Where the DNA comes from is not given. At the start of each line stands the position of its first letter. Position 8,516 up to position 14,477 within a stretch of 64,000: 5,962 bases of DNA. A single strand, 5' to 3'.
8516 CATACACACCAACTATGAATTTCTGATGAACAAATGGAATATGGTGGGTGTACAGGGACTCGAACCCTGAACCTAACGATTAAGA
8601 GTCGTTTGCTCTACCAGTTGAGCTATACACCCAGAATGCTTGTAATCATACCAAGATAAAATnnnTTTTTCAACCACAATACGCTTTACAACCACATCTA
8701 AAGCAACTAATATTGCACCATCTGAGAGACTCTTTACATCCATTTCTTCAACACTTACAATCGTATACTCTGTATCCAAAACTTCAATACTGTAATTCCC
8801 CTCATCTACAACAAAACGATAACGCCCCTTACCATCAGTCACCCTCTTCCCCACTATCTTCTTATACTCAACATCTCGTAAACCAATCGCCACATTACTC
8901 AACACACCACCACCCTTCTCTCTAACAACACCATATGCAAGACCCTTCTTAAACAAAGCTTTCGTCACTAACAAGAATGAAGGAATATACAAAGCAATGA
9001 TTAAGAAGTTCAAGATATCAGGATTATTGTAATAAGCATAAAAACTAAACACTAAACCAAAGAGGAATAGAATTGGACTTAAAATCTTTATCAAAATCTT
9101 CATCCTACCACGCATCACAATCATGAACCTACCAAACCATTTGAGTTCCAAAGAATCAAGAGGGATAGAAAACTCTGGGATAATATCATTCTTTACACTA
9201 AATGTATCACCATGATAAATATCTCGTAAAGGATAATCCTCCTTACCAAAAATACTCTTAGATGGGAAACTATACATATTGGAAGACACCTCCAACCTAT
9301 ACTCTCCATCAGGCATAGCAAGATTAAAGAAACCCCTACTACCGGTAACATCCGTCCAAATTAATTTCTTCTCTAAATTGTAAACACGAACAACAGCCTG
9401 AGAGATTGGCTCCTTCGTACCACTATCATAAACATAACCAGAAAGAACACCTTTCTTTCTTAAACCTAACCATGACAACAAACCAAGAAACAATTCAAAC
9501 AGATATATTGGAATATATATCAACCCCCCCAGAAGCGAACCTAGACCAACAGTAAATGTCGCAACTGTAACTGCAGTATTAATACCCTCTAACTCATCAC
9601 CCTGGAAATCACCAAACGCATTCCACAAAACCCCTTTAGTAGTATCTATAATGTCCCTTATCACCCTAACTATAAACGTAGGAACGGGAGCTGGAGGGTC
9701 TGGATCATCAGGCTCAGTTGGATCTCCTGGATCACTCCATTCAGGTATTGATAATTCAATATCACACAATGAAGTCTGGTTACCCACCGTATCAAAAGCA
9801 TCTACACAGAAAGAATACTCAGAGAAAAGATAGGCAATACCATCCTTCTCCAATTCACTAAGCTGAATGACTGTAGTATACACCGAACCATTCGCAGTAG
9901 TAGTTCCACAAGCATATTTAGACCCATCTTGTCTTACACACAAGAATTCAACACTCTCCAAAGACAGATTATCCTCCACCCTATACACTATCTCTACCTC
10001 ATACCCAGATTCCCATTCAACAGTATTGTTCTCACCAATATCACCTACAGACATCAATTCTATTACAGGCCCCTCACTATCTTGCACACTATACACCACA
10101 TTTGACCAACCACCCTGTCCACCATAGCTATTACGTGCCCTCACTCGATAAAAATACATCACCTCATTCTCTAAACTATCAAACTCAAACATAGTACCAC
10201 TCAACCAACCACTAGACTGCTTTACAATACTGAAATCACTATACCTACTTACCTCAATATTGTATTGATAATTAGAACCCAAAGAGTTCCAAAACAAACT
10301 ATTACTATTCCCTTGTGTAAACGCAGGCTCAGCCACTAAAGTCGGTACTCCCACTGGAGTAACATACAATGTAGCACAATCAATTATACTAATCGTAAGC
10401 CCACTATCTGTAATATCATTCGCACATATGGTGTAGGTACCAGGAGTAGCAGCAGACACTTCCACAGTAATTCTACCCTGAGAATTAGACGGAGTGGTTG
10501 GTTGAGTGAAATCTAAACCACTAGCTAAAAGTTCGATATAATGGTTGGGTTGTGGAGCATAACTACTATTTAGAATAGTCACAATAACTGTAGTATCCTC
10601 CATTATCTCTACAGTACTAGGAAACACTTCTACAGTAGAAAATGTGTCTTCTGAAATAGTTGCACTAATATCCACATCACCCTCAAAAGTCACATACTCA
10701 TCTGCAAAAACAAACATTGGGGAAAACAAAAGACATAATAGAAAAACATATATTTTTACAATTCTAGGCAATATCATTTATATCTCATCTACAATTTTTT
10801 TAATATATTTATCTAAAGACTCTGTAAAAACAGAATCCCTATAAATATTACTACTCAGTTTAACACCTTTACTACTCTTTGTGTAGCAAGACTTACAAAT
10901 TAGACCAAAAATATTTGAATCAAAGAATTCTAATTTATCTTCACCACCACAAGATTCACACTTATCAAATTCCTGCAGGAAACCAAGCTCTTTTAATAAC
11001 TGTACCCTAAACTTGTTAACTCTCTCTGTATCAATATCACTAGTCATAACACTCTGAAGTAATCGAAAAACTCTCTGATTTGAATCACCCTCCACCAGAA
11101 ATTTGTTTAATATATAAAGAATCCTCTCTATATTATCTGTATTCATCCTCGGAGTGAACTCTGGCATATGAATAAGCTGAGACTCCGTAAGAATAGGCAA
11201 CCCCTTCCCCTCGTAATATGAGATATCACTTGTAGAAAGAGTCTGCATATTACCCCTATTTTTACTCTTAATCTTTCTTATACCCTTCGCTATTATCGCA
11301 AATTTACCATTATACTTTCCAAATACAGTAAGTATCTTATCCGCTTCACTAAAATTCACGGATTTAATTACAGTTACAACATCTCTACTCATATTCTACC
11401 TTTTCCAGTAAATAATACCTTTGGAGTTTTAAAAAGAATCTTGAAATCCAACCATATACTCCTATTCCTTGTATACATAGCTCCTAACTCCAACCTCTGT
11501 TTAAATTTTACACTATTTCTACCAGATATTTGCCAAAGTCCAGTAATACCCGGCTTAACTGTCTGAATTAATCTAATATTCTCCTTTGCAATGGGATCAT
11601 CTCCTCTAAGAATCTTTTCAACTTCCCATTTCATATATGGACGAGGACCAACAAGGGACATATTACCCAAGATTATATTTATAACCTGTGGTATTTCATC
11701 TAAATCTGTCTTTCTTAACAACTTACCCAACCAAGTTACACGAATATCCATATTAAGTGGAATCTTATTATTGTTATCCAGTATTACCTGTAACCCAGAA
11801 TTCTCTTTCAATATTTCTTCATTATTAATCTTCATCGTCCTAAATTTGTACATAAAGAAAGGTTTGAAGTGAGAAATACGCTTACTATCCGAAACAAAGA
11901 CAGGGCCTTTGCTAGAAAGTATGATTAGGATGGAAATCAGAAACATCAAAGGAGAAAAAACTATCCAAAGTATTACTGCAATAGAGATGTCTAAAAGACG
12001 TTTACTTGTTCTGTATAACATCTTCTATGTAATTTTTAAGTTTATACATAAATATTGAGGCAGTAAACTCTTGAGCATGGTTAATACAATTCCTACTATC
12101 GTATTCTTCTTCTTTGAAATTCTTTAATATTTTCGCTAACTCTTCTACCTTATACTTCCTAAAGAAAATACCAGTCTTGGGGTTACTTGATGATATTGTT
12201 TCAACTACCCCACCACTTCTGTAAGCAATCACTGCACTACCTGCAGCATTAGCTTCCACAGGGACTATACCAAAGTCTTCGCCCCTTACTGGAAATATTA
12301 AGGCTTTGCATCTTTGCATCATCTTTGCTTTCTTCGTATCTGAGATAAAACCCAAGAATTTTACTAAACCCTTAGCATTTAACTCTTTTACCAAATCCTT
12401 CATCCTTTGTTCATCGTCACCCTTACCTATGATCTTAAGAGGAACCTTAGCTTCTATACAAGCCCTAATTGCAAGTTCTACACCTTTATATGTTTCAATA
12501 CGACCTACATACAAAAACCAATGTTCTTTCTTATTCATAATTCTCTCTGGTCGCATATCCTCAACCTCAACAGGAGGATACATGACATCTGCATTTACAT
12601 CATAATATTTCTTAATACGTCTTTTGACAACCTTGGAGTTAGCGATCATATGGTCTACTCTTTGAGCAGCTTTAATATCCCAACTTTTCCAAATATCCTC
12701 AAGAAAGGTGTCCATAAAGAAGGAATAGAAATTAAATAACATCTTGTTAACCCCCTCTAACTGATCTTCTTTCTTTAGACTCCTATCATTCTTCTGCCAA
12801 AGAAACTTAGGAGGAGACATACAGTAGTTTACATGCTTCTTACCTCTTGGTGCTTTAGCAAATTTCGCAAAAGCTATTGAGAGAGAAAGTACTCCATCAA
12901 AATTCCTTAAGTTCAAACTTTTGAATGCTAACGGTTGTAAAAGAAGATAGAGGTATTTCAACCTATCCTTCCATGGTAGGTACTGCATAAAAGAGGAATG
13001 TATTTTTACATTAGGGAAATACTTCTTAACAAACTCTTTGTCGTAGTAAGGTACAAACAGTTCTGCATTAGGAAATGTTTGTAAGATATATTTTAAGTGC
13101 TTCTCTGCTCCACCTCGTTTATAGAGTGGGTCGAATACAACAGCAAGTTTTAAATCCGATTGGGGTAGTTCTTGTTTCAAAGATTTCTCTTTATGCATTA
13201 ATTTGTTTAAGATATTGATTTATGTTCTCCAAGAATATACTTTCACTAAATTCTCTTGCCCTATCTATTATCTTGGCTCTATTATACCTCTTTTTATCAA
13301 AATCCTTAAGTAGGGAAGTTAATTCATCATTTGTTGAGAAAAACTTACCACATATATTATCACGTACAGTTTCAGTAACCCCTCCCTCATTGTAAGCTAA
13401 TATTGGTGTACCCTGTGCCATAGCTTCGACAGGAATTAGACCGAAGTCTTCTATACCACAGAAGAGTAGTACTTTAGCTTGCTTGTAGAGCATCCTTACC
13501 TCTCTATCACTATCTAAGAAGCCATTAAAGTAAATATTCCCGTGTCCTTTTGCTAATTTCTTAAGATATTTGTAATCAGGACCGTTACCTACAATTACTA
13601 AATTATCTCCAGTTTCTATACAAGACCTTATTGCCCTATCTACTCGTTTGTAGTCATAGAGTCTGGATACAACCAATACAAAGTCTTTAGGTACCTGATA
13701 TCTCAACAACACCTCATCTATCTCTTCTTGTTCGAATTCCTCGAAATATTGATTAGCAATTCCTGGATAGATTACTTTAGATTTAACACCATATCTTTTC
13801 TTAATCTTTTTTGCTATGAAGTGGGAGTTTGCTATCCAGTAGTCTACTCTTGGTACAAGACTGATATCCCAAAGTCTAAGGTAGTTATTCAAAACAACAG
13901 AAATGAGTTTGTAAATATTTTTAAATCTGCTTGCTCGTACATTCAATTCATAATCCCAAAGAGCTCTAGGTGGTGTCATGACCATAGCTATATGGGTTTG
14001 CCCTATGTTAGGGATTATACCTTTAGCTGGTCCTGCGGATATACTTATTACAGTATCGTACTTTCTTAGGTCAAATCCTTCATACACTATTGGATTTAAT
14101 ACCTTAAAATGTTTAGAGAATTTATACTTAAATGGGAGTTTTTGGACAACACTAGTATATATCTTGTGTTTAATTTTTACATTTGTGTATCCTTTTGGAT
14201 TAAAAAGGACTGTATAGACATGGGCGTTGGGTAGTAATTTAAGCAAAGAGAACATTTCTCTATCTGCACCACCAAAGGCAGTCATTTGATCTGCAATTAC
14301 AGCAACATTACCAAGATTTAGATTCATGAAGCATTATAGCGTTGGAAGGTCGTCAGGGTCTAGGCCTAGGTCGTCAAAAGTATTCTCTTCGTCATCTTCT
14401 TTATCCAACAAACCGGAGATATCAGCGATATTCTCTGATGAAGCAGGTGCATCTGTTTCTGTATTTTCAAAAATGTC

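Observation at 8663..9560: Shared C-terminal anchor module [TM / carboxypeptidase-regulatory-like beta-sandwich / TM-TM / second beta-sandwich] on two otherwise unrelated surface proteins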

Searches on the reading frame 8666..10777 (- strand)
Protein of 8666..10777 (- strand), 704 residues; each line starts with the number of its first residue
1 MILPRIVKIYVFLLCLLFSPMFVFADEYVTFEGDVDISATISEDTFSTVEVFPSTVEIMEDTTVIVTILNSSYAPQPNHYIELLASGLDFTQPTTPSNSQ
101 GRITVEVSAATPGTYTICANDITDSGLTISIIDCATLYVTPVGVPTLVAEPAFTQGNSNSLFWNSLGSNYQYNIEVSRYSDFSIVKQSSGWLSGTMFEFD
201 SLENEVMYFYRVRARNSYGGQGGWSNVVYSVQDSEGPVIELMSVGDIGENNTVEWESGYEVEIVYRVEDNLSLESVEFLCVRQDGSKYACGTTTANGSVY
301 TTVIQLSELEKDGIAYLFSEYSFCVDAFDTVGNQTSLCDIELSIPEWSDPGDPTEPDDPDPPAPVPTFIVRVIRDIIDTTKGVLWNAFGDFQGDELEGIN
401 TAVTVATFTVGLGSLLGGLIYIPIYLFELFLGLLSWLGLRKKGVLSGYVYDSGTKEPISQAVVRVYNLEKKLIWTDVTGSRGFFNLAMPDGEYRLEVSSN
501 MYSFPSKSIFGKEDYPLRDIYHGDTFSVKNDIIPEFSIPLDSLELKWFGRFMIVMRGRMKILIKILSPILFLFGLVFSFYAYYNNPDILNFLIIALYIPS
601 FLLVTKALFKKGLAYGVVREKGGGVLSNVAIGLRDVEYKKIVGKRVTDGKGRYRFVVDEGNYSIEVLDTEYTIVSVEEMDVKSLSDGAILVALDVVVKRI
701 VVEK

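Call 4: search_protein_families(library=pfam, proteins=[window:8666-10777:-], max_evalue=1)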
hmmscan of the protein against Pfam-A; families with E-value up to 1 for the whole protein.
window:8666-10777:- (704 aa): 8 families
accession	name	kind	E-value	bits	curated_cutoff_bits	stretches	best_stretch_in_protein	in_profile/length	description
PF13620.12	CarboxypepD_reg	-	1.4e-15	57.8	32.3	2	445-502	2-59/82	Carboxypeptidase regulatory-like domain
PF13715.12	CarbopepD_reg_2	-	7.9e-09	35.9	32.2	1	445-503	1-56/88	CarboxypepD_reg-like domain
PF17210.9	SdrD_B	-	2.9e-06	27.9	29.7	1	626-674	24-72/112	SdrD B-like domain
PF07210.18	DUF1416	-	0.0003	21.1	23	0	439-496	16-71/97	Protein of unknown function (DUF1416)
PF02369.22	Big_1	-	0.0016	19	34.9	1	62-120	19-79/93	Bacterial Ig-like domain (group 1)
PF00041.27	fn3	-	0.022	15.4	25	1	155-229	10-82/84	Fibronectin type III domain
PF11974.14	bMG3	-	0.022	15.1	34.9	0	454-489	24-59/103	Bacterial alpha-2-macroglobulin MG3 domain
PF16640.11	Big_3_5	-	0.07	14.1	35.5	1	53-119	5-67/88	Bacterial Ig-like domain (group 3)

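Call 6: search_protein_families(library=ncbifam, proteins=[window:8666-10777:-], max_evalue=1)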
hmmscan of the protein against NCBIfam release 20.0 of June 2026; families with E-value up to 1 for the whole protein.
window:8666-10777:- (704 aa): 3 families
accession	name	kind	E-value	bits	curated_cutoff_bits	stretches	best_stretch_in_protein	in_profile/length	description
NF058648.1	ECF_sub_HI1622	equivalog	0.013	15.5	100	0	445-498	27-79/180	NikL family nickel/cobalt ECF transporter subunit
NF053607.1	CHU_0125_OmpA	equivalog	0.026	13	620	0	452-509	434-492/639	CHU_0125 family OmpA-like outer membrane integrity protein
NF052472.1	FlmA_fam_RIPP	equivalog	0.18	12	30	1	266-290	9-32/46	FlmA family RiPP peptide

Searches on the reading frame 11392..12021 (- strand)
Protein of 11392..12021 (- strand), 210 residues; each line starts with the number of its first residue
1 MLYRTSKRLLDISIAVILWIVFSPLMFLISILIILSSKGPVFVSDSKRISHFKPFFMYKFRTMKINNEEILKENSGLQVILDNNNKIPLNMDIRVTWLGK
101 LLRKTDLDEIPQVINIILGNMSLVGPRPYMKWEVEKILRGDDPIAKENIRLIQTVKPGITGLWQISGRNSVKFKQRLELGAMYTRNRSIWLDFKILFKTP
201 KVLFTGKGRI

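Call 13: search_protein_families(library=pfam, proteins=[window:11392-12021:-], max_evalue=0.001)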
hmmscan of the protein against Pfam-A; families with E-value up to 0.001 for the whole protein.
window:11392-12021:- (210 aa): 1 family
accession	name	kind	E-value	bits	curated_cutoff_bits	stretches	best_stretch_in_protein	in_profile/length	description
PF02397.22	Bac_transf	-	3.3e-53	180.3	27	1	7-204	1-178/179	Bacterial sugar transferase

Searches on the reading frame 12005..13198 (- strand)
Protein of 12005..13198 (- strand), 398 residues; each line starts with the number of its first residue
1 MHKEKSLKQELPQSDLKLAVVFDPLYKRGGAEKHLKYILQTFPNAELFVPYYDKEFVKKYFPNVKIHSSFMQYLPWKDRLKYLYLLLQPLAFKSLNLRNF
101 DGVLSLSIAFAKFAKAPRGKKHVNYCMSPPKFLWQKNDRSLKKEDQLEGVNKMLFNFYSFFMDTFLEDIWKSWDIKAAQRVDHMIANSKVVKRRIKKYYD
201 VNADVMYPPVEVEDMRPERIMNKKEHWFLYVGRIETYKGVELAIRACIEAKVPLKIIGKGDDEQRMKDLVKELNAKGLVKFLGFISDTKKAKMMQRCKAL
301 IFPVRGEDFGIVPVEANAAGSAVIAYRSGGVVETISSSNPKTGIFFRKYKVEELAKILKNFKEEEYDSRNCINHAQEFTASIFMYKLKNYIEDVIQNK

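Call 13: search_protein_families(library=pfam, proteins=[window:12005-13198:-], max_evalue=0.001)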
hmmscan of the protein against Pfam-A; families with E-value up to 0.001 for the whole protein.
window:12005-13198:- (398 aa): 4 families
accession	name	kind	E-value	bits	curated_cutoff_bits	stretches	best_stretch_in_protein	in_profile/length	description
PF00534.26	Glycos_transf_1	-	3.5e-33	115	26.4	1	214-377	4-171/172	Glycosyl transferases group 1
PF13692.12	Glyco_trans_1_4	-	1.5e-20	74.4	27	1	227-358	3-136/142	Glycosyl transferases group 1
PF20706.3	GT4-conflict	-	3.7e-09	36.5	26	1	210-340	181-325/385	Family 4 Glycosyltransferase in conflict systems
PF13439.12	Glyco_transf_4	-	0.00022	21.7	28.5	1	131-213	108-169/170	Glycosyltransferase Family 4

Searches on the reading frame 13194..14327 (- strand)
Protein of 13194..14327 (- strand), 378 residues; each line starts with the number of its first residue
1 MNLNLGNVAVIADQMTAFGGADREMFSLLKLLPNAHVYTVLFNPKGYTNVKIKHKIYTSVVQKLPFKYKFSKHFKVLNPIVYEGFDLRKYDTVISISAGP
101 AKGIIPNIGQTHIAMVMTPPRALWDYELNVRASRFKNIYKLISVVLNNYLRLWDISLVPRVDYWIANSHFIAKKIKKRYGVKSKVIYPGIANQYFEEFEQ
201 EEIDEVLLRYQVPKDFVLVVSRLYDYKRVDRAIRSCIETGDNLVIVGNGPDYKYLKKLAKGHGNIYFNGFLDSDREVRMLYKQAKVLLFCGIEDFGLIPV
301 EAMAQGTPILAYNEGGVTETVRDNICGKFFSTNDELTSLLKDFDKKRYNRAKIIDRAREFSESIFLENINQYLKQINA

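Call 13: search_protein_families(library=pfam, proteins=[window:13194-14327:-], max_evalue=0.001)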
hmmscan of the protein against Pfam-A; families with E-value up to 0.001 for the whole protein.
window:13194-14327:- (378 aa): 5 families
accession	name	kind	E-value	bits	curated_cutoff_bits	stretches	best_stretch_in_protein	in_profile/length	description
PF00534.26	Glycos_transf_1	-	9e-24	84.4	26.4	1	213-359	14-171/172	Glycosyl transferases group 1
PF13692.12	Glyco_trans_1_4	-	1.1e-15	58.6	27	1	217-334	4-128/142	Glycosyl transferases group 1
PF20706.3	GT4-conflict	-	1.6e-06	27.8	26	1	255-325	252-324/385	Family 4 Glycosyltransferase in conflict systems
PF13439.12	Glyco_transf_4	-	6.4e-06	26.7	28.5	1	19-190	2-166/170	Glycosyltransferase Family 4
PF13524.12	Glyco_trans_1_2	-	1.3e-05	25.6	25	1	240-360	14-128/144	Glycosyl transferase-like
